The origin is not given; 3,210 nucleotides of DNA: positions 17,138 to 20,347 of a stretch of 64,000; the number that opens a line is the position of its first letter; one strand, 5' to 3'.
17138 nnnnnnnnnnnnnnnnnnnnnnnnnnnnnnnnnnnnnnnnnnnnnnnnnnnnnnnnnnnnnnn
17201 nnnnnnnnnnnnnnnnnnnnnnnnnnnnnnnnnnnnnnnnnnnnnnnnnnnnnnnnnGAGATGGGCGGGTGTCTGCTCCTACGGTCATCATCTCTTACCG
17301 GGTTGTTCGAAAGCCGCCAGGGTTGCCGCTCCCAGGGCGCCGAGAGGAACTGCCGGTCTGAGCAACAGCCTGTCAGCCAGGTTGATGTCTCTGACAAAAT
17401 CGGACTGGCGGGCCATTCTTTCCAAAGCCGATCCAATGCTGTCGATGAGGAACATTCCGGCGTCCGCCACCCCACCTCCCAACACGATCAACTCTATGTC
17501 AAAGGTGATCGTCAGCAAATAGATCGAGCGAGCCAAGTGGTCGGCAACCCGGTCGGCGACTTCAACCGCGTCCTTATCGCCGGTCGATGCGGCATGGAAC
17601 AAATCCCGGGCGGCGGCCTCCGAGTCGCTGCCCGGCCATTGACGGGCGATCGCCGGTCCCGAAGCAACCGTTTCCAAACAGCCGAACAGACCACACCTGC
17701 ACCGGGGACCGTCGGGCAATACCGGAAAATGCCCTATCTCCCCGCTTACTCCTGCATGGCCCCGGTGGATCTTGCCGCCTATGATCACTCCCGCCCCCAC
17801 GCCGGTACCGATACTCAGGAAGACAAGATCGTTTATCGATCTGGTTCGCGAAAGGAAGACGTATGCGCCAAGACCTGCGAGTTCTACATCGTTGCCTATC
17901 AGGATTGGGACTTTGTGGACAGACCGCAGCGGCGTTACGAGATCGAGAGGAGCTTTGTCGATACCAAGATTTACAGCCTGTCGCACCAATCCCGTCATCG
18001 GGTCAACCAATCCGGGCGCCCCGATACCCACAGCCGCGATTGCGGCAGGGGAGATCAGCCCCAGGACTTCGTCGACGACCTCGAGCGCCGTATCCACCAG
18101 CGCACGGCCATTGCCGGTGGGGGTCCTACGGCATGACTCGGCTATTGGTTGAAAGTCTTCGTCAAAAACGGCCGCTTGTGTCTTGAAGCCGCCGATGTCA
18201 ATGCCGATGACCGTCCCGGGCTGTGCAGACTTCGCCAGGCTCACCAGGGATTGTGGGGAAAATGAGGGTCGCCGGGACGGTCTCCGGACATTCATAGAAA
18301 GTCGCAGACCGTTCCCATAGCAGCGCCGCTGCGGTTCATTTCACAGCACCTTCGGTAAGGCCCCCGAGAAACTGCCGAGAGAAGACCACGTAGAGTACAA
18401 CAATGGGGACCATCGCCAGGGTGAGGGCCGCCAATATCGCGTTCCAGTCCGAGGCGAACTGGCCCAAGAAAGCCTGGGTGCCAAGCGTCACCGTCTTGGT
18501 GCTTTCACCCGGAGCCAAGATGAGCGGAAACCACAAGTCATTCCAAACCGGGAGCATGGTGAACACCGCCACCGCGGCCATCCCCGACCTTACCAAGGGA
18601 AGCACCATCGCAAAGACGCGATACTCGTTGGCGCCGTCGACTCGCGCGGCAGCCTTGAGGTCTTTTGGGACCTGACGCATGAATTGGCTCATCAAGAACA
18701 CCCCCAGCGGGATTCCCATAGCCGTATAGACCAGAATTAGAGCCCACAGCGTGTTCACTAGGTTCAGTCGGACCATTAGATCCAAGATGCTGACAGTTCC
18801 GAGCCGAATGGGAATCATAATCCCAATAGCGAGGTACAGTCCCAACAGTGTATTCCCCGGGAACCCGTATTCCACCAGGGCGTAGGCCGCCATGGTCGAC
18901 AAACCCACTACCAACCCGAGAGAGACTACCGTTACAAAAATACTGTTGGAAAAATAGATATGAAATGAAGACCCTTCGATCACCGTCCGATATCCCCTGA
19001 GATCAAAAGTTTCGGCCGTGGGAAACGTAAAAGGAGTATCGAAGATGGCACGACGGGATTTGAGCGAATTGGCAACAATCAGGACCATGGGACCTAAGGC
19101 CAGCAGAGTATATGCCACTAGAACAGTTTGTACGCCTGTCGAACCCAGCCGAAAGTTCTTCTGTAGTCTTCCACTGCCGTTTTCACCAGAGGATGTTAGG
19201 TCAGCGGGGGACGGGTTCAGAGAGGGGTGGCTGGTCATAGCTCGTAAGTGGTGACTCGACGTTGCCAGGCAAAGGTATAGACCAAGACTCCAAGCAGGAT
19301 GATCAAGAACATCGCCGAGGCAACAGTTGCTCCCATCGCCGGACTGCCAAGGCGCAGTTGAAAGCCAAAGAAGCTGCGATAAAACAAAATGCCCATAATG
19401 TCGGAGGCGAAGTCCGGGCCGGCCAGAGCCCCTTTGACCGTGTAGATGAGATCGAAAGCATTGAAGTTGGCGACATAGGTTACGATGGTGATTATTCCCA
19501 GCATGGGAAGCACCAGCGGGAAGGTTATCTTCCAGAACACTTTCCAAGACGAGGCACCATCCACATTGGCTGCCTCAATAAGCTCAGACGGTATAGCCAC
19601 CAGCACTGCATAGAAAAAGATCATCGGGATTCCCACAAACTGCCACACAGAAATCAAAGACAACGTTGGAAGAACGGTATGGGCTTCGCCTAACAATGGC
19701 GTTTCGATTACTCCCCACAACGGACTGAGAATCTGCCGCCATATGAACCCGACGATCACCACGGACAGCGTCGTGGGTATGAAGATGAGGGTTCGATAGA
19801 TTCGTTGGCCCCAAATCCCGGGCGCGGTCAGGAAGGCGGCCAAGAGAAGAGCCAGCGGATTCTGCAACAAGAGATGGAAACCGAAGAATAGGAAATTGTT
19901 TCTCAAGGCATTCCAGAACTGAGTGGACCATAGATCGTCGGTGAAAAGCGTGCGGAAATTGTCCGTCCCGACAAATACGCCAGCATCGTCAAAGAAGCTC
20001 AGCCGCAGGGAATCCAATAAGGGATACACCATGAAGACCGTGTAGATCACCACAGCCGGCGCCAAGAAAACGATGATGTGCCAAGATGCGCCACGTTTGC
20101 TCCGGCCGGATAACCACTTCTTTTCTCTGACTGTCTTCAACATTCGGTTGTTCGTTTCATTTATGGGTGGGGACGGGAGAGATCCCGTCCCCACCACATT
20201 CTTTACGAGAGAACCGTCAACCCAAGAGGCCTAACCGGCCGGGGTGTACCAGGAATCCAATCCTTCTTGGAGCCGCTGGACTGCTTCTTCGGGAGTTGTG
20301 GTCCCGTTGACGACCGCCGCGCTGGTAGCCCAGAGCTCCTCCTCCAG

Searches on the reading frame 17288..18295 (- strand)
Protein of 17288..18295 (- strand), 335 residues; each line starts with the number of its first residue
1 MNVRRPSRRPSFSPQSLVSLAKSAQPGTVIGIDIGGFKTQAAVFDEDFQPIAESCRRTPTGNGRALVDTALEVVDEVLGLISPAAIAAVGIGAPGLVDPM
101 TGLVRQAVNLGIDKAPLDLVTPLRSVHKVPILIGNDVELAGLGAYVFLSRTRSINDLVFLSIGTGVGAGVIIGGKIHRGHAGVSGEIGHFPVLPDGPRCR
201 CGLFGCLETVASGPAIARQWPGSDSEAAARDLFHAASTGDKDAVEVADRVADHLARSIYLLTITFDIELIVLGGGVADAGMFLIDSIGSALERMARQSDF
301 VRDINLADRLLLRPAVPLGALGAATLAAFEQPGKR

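Call 8: search_protein_families(library=ncbifam, proteins=[window:17288-18295:-])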
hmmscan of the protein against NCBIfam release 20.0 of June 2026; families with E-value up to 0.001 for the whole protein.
window:17288-18295:- (335 aa): 13 families
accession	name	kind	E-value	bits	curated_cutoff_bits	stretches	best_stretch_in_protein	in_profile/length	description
TIGR00744.1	ROK_glcA_fam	subfamily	6.2e-51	173.5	260.35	1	30-296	1-281/318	ROK family glucokinase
NF003461.0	PRK05082.1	subfamily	3.1e-43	148.2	283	1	28-283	2-250/291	N-acetylmannosamine kinase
NF047821.1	NactlManKinNanK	equivalog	2.6e-41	142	450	1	28-283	2-250/288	N-acetylmannosamine kinase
NF047937.1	TransRegNagC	equivalog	7.4e-39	134.1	650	1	17-306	69-366/399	DNA-binding transcriptional regulator NagC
NF007251.0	PRK09698.1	equivalog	5.3e-38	131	253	1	27-327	6-296/304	allose kinase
NF045551.1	GK_Pyrobac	equivalog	3.5e-29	102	500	1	30-307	3-263/294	ATP-dependent glucokinase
NF007108.0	PRK09557.1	equivalog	5.6e-28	98.1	443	1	30-279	4-258/303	fructokinase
NF009835.0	PRK13310.1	equivalog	5.3e-26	91.6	380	1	30-279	3-258/303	N-acetylglucosamine kinase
NF049930.1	TransRegMlc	equivalog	4.7e-25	88.7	530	1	86-307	146-373/405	sugar metabolism global transcriptional regulator Mlc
NF009836.0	PRK13311.1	equivalog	1.1e-14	54.4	551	1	30-259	3-238/256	N-acetyl-D-glucosamine kinase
NF045550.1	FrctkaseScrK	equivalog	3.9e-14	52.8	400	1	32-317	8-274/293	fructokinase ScrK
NF042998.1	bglucokin_BglK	equivalog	1.3e-13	50.8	550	1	31-283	5-251/291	beta-glucoside kinase BglK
NF045942.1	PolPhglucPhase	equivalog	2.5e-08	34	250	1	30-177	3-146/242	polyphosphate--glucose phosphotransferase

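Call 9: search_protein_families(library=pfam, proteins=[window:17288-18295:-])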
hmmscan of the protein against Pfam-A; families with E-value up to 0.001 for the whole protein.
window:17288-18295:- (335 aa): 2 families
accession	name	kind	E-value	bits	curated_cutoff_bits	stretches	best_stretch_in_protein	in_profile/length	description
PF00480.26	ROK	-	6.7e-65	219.9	22.9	1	29-327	1-291/294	ROK family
PF01869.26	BcrAD_BadFG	-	6.8e-05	23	31.5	0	30-79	1-49/271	BadF/BadG/BcrA/BcrD ATPase family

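Call 22: find_encoding_contigs(protein=window:17288-18295:-, flank=10000, max_places=5)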
Protein window:17288-18295:- (335 aa): no gene with exactly this product is on record in the collection.

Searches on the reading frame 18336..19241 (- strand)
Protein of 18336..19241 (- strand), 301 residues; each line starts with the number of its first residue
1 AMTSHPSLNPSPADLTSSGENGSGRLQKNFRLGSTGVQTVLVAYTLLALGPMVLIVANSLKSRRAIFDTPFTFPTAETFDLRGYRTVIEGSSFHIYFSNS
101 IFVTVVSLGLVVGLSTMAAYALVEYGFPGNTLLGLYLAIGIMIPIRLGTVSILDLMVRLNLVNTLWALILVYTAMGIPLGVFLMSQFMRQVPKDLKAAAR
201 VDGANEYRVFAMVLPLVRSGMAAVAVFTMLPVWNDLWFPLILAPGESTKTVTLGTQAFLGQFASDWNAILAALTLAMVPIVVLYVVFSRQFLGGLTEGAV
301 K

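Call 45: search_protein_families(library=ncbifam, proteins=[window:18336-19241:-], max_evalue=0.00001)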
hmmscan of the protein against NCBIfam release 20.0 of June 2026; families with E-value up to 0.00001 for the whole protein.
window:18336-19241:- (301 aa): 6 families
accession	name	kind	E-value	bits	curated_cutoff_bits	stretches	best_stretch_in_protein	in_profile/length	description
NF040932.1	ABC_arch_GlcU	equivalog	4.7e-37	128.1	340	1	38-296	6-265/272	glucose ABC transporter permease GlcU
NF008210.0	PRK10973.1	equivalog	7.4e-27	94.7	297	1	38-297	13-278/281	sn-glycerol-3-phosphate ABC transporter permease UgpE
NF008231.0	PRK10998.1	equivalog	6.6e-18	65.3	261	1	94-301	82-295/296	maltose ABC transporter permease MalG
NF007047.0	PRK09500.1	equivalog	4e-11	43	326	1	40-226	11-190/257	spermidine/putrescine ABC transporter permease PotC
TIGR02141.1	modB_ABC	equivalog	1.7e-07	31.1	182.6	1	100-286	3-202/208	molybdate ABC transporter permease subunit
TIGR01581.1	Mo_ABC_porter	hypoth_equivalog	2.2e-06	27.4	210.3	1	98-283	24-222/225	ABC transporter permease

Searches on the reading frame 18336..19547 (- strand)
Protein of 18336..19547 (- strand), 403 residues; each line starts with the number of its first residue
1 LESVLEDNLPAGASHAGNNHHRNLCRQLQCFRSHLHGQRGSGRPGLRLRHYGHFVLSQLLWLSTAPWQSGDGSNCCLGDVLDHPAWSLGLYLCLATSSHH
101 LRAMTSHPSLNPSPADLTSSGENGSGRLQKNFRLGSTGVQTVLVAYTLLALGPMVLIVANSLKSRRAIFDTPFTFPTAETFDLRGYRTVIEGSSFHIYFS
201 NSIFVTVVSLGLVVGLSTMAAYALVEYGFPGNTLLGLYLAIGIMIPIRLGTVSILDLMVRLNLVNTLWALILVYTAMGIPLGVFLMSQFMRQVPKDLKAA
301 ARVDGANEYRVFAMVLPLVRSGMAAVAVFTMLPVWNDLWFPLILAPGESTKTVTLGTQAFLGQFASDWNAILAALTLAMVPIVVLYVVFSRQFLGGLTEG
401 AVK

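Call 7: search_protein_families(library=pfam, proteins=[window:18336-19547:-])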
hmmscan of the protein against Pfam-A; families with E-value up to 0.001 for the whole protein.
window:18336-19547:- (403 aa): 1 family
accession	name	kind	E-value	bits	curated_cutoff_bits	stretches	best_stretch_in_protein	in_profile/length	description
PF00528.27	BPD_transp_1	-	7.7e-11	42.5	26.4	1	216-390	4-175/184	Binding-protein-dependent transport system inner membrane component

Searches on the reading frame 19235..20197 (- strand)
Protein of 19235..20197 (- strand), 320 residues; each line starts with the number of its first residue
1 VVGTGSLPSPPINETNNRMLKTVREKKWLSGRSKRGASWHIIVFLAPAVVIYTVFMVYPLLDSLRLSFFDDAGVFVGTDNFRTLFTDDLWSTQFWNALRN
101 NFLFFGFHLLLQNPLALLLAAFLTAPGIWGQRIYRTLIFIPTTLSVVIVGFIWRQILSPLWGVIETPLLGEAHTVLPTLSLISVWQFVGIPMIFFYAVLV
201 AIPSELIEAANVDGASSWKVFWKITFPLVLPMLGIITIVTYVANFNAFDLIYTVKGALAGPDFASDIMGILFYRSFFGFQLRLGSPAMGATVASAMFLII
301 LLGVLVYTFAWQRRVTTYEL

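Call 7: search_protein_families(library=pfam, proteins=[window:19235-20197:-])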
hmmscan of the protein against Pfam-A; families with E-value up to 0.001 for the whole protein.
window:19235-20197:- (320 aa): 1 family
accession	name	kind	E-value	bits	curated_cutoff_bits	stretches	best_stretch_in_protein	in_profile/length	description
PF00528.27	BPD_transp_1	-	7.1e-16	58.9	26.4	1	114-308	3-176/184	Binding-protein-dependent transport system inner membrane component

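Call 45: search_protein_families(library=ncbifam, proteins=[window:19235-20143:-], max_evalue=0.00001)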
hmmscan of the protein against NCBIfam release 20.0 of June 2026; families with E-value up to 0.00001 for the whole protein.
window:19235-20143:- (302 aa): 10 families
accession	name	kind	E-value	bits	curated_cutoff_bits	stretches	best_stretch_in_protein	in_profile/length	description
NF007852.0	PRK10561.1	equivalog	6.1e-22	78.8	335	1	16-292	7-288/295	sn-glycerol-3-phosphate ABC transporter permease UgpA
NF040931.1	ABC_arch_GlcT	equivalog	9.4e-18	64.8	360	1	29-258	9-242/278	glucose ABC transporter permease GlcT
NF008232.0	PRK10999.1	equivalog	4.2e-13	48.9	392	1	56-236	263-453/520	maltose ABC transporter permease MalF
NF011624.0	PRK15050.1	equivalog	2.6e-08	33.3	247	1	15-235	16-238/297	2-aminoethylphosphonate ABC transporter permease subunit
NF040932.1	ABC_arch_GlcU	equivalog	2.7e-08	33.8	340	1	174-230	149-205/272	glucose ABC transporter permease GlcU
TIGR03262.1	PhnU2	equivalog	4.5e-08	32.2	593.25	1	27-294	7-258/546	putative 2-aminoethylphosphonate ABC transporter permease subunit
NF008231.0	PRK10998.1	equivalog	2.7e-06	27.2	261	1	182-228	182-228/296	maltose ABC transporter permease MalG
NF006939.0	PRK09421.1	equivalog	3e-06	26.8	262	0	78-223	10-158/230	molybdate ABC transporter permease subunit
TIGR00969.1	3a0106s02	subfamily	3.3e-06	26.7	240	1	93-283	76-263/272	sulfate ABC transporter permease subunit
TIGR02141.1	modB_ABC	equivalog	3.6e-06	26.8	182.6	1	91-243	11-165/208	molybdate ABC transporter permease subunit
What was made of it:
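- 18336..20143 (-): Two ABC permease genes directly downstream of the broken binding-protein gene (about 20143->19235 and about 19241->18336; start codons uncertain). PF00528 in both (call 7); call 45.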
